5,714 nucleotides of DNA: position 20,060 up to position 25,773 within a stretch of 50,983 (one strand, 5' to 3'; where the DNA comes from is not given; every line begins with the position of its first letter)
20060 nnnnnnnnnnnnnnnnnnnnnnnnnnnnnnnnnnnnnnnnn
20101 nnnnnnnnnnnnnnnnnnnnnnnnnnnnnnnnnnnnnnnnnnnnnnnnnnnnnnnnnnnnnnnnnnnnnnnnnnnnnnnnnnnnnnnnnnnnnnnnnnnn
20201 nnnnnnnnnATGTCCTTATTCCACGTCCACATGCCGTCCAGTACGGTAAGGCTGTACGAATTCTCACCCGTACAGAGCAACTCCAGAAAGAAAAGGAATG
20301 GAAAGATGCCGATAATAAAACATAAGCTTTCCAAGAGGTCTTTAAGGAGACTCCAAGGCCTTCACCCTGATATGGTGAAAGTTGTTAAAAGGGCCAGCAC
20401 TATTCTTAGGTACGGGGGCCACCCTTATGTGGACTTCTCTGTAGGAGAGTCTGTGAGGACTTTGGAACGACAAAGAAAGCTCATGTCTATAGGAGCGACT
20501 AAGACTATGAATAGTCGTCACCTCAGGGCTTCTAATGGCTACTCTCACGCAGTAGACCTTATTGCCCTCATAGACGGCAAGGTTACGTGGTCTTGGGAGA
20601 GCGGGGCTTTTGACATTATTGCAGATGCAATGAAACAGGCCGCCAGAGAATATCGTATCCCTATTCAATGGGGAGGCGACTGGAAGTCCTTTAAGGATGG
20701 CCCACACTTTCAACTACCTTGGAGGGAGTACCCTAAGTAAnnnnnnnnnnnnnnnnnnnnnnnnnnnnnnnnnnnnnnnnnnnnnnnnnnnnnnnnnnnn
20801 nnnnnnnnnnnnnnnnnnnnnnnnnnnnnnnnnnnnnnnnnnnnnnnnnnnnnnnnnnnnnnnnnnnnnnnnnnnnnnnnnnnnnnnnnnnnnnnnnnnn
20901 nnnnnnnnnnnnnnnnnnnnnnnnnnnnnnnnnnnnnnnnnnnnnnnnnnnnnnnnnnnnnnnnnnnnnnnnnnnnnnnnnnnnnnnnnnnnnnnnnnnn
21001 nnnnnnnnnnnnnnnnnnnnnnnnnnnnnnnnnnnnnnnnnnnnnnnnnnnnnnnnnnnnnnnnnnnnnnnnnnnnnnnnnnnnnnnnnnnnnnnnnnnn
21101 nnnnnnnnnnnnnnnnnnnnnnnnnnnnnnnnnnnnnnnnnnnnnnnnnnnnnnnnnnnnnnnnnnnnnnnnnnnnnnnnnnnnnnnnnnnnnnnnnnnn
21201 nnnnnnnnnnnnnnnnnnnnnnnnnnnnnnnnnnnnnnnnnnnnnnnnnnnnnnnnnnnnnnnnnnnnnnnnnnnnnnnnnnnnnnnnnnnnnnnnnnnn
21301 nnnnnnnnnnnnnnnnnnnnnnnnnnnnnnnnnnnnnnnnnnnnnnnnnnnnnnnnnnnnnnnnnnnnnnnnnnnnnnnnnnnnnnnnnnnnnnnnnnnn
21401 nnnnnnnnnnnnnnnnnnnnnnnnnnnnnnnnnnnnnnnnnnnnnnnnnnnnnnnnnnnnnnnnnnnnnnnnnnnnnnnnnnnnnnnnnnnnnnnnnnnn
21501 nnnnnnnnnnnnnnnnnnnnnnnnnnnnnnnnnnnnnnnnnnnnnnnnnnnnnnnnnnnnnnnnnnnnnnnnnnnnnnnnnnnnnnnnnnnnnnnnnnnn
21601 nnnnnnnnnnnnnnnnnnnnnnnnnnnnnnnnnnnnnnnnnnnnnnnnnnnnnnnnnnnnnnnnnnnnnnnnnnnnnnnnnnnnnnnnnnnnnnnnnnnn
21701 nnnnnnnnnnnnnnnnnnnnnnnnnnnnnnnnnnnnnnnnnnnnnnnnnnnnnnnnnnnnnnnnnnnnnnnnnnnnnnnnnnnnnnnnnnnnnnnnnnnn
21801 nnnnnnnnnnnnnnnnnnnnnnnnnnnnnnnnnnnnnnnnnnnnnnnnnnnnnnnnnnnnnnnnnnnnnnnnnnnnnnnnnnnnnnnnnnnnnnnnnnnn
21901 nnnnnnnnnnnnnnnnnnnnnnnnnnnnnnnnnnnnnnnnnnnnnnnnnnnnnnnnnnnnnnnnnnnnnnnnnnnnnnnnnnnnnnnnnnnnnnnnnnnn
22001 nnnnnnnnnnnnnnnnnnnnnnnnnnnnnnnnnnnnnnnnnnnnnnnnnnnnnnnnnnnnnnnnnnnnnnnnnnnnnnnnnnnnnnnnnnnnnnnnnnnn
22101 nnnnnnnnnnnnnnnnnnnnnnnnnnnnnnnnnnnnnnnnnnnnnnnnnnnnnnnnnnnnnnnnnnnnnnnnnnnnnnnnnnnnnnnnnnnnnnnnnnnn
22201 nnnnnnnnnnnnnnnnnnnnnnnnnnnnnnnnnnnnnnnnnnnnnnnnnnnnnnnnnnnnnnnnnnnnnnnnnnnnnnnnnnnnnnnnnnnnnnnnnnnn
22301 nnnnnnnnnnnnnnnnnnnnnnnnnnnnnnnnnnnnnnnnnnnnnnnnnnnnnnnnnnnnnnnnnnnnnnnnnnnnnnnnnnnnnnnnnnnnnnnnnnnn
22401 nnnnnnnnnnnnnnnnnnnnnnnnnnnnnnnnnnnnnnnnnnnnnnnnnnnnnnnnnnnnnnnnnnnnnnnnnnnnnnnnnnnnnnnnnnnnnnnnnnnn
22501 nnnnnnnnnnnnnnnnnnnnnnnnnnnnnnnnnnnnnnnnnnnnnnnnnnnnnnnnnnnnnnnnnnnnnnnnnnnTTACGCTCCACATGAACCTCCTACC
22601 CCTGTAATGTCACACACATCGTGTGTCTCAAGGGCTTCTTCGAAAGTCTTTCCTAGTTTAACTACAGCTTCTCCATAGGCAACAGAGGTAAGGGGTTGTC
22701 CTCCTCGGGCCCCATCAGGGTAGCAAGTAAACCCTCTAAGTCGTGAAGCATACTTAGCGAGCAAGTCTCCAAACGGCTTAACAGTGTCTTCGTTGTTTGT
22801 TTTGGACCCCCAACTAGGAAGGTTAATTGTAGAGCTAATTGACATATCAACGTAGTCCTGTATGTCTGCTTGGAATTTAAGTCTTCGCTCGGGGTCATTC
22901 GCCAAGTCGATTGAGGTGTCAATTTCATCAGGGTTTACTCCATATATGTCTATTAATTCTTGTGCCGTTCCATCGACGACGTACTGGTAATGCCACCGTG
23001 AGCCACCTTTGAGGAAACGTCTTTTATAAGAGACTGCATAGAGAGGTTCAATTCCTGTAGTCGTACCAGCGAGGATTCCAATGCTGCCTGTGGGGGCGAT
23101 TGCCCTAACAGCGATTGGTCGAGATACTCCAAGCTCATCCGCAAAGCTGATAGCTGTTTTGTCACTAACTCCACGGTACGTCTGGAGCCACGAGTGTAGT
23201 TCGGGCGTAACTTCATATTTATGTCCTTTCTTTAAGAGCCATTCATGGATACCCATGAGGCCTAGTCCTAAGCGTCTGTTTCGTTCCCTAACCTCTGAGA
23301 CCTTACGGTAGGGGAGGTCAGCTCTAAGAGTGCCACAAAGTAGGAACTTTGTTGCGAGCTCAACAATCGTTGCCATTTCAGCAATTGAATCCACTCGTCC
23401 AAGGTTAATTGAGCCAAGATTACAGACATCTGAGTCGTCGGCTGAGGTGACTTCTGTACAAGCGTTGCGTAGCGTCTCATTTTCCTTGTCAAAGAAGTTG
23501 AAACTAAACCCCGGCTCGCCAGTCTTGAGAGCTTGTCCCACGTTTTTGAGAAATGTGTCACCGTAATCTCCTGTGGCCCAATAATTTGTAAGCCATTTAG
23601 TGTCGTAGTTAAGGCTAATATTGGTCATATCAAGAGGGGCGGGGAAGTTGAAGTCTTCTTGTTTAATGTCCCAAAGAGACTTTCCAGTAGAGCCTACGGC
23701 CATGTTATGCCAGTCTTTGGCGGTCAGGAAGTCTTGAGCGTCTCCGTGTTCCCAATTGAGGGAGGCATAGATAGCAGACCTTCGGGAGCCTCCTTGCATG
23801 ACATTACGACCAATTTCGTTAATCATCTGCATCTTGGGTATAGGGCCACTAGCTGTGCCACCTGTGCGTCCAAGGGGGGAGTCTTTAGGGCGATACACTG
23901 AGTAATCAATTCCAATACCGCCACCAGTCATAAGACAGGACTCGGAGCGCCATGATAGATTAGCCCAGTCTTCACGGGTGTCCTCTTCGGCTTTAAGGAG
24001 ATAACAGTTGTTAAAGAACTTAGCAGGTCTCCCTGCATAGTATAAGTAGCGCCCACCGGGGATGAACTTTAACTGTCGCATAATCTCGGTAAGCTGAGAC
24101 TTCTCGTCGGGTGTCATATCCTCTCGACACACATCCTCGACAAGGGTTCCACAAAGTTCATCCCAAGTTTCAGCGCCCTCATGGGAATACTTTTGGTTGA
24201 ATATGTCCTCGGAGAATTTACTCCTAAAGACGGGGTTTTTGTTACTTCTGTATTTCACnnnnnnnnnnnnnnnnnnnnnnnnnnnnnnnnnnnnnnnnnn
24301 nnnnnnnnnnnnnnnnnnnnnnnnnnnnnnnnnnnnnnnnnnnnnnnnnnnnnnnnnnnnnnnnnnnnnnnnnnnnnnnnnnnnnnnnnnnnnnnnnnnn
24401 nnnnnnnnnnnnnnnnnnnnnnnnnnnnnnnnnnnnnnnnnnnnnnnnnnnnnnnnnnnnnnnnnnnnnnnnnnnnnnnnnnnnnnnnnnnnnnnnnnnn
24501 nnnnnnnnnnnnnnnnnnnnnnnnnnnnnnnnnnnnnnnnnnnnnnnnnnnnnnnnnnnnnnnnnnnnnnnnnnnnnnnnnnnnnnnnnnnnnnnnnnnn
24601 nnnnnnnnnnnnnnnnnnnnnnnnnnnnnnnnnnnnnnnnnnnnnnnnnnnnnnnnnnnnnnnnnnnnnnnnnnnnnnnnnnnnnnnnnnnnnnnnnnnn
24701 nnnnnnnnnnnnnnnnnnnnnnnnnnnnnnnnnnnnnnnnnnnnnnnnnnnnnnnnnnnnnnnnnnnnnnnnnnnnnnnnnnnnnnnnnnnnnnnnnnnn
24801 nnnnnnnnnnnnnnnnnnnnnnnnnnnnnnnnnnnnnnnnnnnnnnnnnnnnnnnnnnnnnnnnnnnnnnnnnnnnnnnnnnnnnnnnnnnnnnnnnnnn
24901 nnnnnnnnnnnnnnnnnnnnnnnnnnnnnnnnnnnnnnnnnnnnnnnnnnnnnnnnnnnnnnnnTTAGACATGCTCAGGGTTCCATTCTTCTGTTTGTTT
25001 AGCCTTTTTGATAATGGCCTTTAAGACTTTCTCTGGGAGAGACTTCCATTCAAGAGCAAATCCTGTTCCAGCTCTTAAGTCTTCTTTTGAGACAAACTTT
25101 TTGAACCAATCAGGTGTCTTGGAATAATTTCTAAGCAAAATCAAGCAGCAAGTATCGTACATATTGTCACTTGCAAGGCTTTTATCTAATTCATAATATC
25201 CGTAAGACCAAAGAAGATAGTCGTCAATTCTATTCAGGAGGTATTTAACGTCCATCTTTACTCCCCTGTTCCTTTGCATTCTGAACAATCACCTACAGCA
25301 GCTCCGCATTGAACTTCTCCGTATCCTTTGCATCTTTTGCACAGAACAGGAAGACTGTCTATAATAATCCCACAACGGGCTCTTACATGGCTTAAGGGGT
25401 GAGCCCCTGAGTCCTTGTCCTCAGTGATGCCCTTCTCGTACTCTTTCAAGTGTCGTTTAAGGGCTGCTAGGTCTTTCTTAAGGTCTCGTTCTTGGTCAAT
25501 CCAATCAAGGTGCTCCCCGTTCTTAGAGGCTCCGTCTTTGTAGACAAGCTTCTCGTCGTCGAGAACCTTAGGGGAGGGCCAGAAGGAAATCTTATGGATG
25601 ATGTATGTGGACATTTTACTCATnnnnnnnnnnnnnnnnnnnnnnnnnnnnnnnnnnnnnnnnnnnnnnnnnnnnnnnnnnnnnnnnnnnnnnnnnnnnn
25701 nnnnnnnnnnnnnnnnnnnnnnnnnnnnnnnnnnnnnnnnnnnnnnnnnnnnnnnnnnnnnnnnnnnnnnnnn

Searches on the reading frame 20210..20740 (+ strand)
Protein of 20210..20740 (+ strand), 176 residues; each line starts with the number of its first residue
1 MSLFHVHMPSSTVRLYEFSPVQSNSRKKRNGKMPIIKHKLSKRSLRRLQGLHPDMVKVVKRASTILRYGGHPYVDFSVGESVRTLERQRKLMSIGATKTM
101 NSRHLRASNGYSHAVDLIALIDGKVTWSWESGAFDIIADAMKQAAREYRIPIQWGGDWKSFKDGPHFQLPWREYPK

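Call 13: search_protein_families(library=pfam, proteins=[window:20210-20740:+], max_evalue=0.001)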
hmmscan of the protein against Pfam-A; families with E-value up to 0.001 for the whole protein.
window:20210-20740:+ (176 aa): 1 family
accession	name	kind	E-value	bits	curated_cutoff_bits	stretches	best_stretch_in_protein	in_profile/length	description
PF13539.11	Peptidase_M15_4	-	7.2e-09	36.5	25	1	98-169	4-70/70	D-alanyl-D-alanine carboxypeptidase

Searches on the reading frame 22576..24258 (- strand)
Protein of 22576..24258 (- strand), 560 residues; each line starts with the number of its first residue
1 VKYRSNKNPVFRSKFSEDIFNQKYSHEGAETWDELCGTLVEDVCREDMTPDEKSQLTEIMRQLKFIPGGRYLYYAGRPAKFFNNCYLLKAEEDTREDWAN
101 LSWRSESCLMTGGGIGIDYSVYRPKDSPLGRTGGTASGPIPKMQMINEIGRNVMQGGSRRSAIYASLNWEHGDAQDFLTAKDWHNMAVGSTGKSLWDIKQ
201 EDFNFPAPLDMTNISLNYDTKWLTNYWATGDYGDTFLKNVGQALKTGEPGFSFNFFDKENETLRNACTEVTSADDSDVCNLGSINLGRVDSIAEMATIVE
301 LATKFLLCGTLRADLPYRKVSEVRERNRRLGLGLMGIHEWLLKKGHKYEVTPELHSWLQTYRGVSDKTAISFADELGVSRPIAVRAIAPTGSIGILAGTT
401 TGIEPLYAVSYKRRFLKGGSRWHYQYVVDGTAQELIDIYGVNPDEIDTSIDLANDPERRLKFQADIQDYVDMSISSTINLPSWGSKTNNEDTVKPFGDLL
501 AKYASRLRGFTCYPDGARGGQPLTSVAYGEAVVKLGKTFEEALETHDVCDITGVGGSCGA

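Call 10: search_protein_families(library=pfam, proteins=[window:22576-24258:-], max_evalue=0.001)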
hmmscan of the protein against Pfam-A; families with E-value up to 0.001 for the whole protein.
window:22576-24258:- (560 aa): 1 family
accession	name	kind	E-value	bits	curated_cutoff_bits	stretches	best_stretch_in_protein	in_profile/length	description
PF02867.20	Ribonuc_red_lgC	-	1.4e-45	156.4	23.9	3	85-182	3-99/523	Ribonucleotide reductase, barrel domain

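Call 67: search_solved_structures(query=window:22576-24258:-, max_evalue=0.00001)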
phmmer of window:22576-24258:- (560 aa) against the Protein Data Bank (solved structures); distinct sequences matched with E-value up to 0.00001: 18.
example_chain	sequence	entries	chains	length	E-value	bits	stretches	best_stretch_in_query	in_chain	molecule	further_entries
1xjk_A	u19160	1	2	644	1e-28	103.6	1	108-344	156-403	ribonucleotide reductase, B12-dependent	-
1xje_A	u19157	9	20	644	1.1e-28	103.5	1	108-344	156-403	ribonucleotide reductase, B12-dependent | Ribonucleoside-diphosphate reductase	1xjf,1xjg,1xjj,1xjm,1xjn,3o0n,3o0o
7agj_A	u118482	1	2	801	1.1e-17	67.2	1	64-227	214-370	Ribonucleoside-diphosphate reductase subunit alpha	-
5im3_A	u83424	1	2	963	7e-14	54.6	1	62-180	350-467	Ribonucleoside-diphosphate reductase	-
6l3r_A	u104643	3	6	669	7e-11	44.7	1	59-181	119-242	Ribonucleoside-diphosphate reductase large subunit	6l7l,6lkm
2wgh_A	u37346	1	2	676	7.3e-11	44.6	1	59-181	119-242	RIBONUCLEOSIDE-DIPHOSPHATE REDUCTASE LARGE SUBUNIT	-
1pem_A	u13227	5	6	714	1e-10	44.2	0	54-181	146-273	Ribonucleoside-diphosphate reductase 2 alpha chain | RIBONUCLEOSIDE-DIPHOSPHATE REDUCTASE 2 ALPHA SUBUNIT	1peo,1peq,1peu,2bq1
3hnc_A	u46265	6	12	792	1.3e-10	43.8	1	59-181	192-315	Ribonucleoside-diphosphate reductase large subunit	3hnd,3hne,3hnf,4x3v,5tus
5d1y_A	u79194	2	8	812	1.5e-10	43.6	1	59-181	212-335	Ribonucleoside-diphosphate reductase large subunit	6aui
1zyz_A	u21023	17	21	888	2.7e-10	42.8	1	62-184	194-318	Ribonucleoside-diphosphate reductase large chain 1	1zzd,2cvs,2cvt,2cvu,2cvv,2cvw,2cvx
6dqw_A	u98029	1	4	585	3.3e-10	42.5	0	264-426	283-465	Ribonucleoside-diphosphate reductase, alpha chain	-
6cgl_A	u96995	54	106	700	9.2e-10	41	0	278-362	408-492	Ribonucleoside-diphosphate reductase | Ribonucleoside-diphosphate reductase subunit alpha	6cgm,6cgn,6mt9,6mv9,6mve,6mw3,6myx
3s8a_A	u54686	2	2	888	1.7e-09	40.1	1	62-184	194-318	Ribonucleoside-diphosphate reductase large chain 1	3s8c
3tb9_A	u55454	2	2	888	1.8e-09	40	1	62-184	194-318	Ribonucleoside-diphosphate reductase large chain 1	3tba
7b9q_A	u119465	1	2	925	2e-08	36.6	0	380-420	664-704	Vitamin B12-dependent ribonucleotide reductase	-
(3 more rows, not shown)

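Call 68: search_protein_families(library=ncbifam, proteins=[window:22576-24258:-], max_evalue=0.001)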
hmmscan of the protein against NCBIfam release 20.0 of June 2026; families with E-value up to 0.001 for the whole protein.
window:22576-24258:- (560 aa): 21 families
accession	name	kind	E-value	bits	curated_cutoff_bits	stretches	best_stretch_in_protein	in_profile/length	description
TIGR02504.1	NrdJ_Z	equivalog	2.9e-57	194.6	399.95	2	30-349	20-371/606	adenosylcobalamin-dependent ribonucleoside-diphosphate reductase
NF006417.0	PRK08665.1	equivalog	4.9e-49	167.3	961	2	53-350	65-369/759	vitamin B12-dependent ribonucleotide reductase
TIGR02506.1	NrdE_NrdA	equivalog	7.6e-40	136.9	341.05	3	51-182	47-178/616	ribonucleoside-diphosphate reductase subunit alpha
NF005010.0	PRK06406.1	subfamily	5.5e-39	134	1125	1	49-524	216-726/771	vitamin B12-dependent ribonucleotide reductase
NF005991.0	PRK08115.1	equivalog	6.2e-30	103.9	854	2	54-181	157-285/858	vitamin B12-dependent ribonucleotide reductase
TIGR02505.1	RTPR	equivalog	1.8e-29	102.5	340.05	2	142-412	261-538/724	ribonucleoside-triphosphate reductase, adenosylcobalamin-dependent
NF006577.0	PRK09102.1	equivalog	1.4e-22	79.7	620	2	10-181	23-188/604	ribonucleoside-diphosphate reductase subunit alpha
NF005122.0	PRK06556.1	equivalog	1.5e-21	75.9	859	2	85-184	161-259/960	vitamin B12-dependent ribonucleotide reductase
NF005101.0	PRK06539.1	equivalog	4e-21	74.7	988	2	54-179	196-320/822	ribonucleoside-diphosphate reductase subunit alpha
NF006279.0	PRK08447.1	equivalog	1.2e-18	66.9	1082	2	271-349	489-567/789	ribonucleoside-diphosphate reductase subunit alpha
NF005544.0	PRK07207.1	equivalog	2.8e-15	55.2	965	2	56-179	345-467/965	ribonucleoside-diphosphate reductase subunit alpha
NF006207.0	PRK08332.1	equivalog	4.8e-15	53.9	2400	1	109-183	695-769/1684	vitamin B12-dependent ribonucleotide reductase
NF006665.0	PRK09209.1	equivalog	1.4e-14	53.4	1057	2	111-181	262-332/761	ribonucleoside-diphosphate reductase subunit alpha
TIGR04170.1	RNR_1b_NrdE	exception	1.4e-13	50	750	1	55-181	133-259/698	class 1b ribonucleoside-diphosphate reductase subunit alpha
NF005736.0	PRK07562.1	equivalog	4.9e-13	47.6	1737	0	265-351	474-566/1222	vitamin B12-dependent ribonucleotide reductase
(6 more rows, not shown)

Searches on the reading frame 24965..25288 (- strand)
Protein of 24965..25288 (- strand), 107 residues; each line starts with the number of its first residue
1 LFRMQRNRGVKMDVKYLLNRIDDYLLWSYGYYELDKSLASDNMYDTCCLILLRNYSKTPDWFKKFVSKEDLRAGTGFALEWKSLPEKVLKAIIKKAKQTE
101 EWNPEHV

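Call 56: search_protein_families(library=pfam, proteins=[window:24965-25288:-], max_evalue=0.001)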
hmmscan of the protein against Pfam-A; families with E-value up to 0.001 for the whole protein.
window:24965-25288:- (107 aa): 1 family
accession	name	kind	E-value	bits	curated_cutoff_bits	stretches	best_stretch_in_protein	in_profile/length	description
PF22745.1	Nlig-Ia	-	2.4e-07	31.8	27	1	25-90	14-87/92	DNA ligase-like, N-terminal NAD+-binding domain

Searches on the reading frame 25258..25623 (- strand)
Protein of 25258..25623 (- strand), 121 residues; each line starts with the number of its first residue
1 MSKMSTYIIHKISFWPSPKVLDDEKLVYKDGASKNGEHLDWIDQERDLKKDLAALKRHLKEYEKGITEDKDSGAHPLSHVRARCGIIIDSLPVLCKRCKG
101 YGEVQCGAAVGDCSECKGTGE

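Call 11: search_protein_families(library=pfam, proteins=[window:25258-25623:-], max_evalue=0.001)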
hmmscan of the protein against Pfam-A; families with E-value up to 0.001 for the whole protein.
window:25258-25623:- (121 aa): 1 family
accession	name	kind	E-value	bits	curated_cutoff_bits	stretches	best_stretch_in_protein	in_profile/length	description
PF18909.5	dGTP_diPhyd_N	-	2.3e-09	37.6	27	1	18-89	19-88/99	dATP/dGTP diphosphohydrolase, N-terminal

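Call 68: search_protein_families(library=ncbifam, proteins=[window:25258-25623:-], max_evalue=0.001)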
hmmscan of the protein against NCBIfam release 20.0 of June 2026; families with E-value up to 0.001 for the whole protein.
window:25258-25623:- (121 aa): 0 families
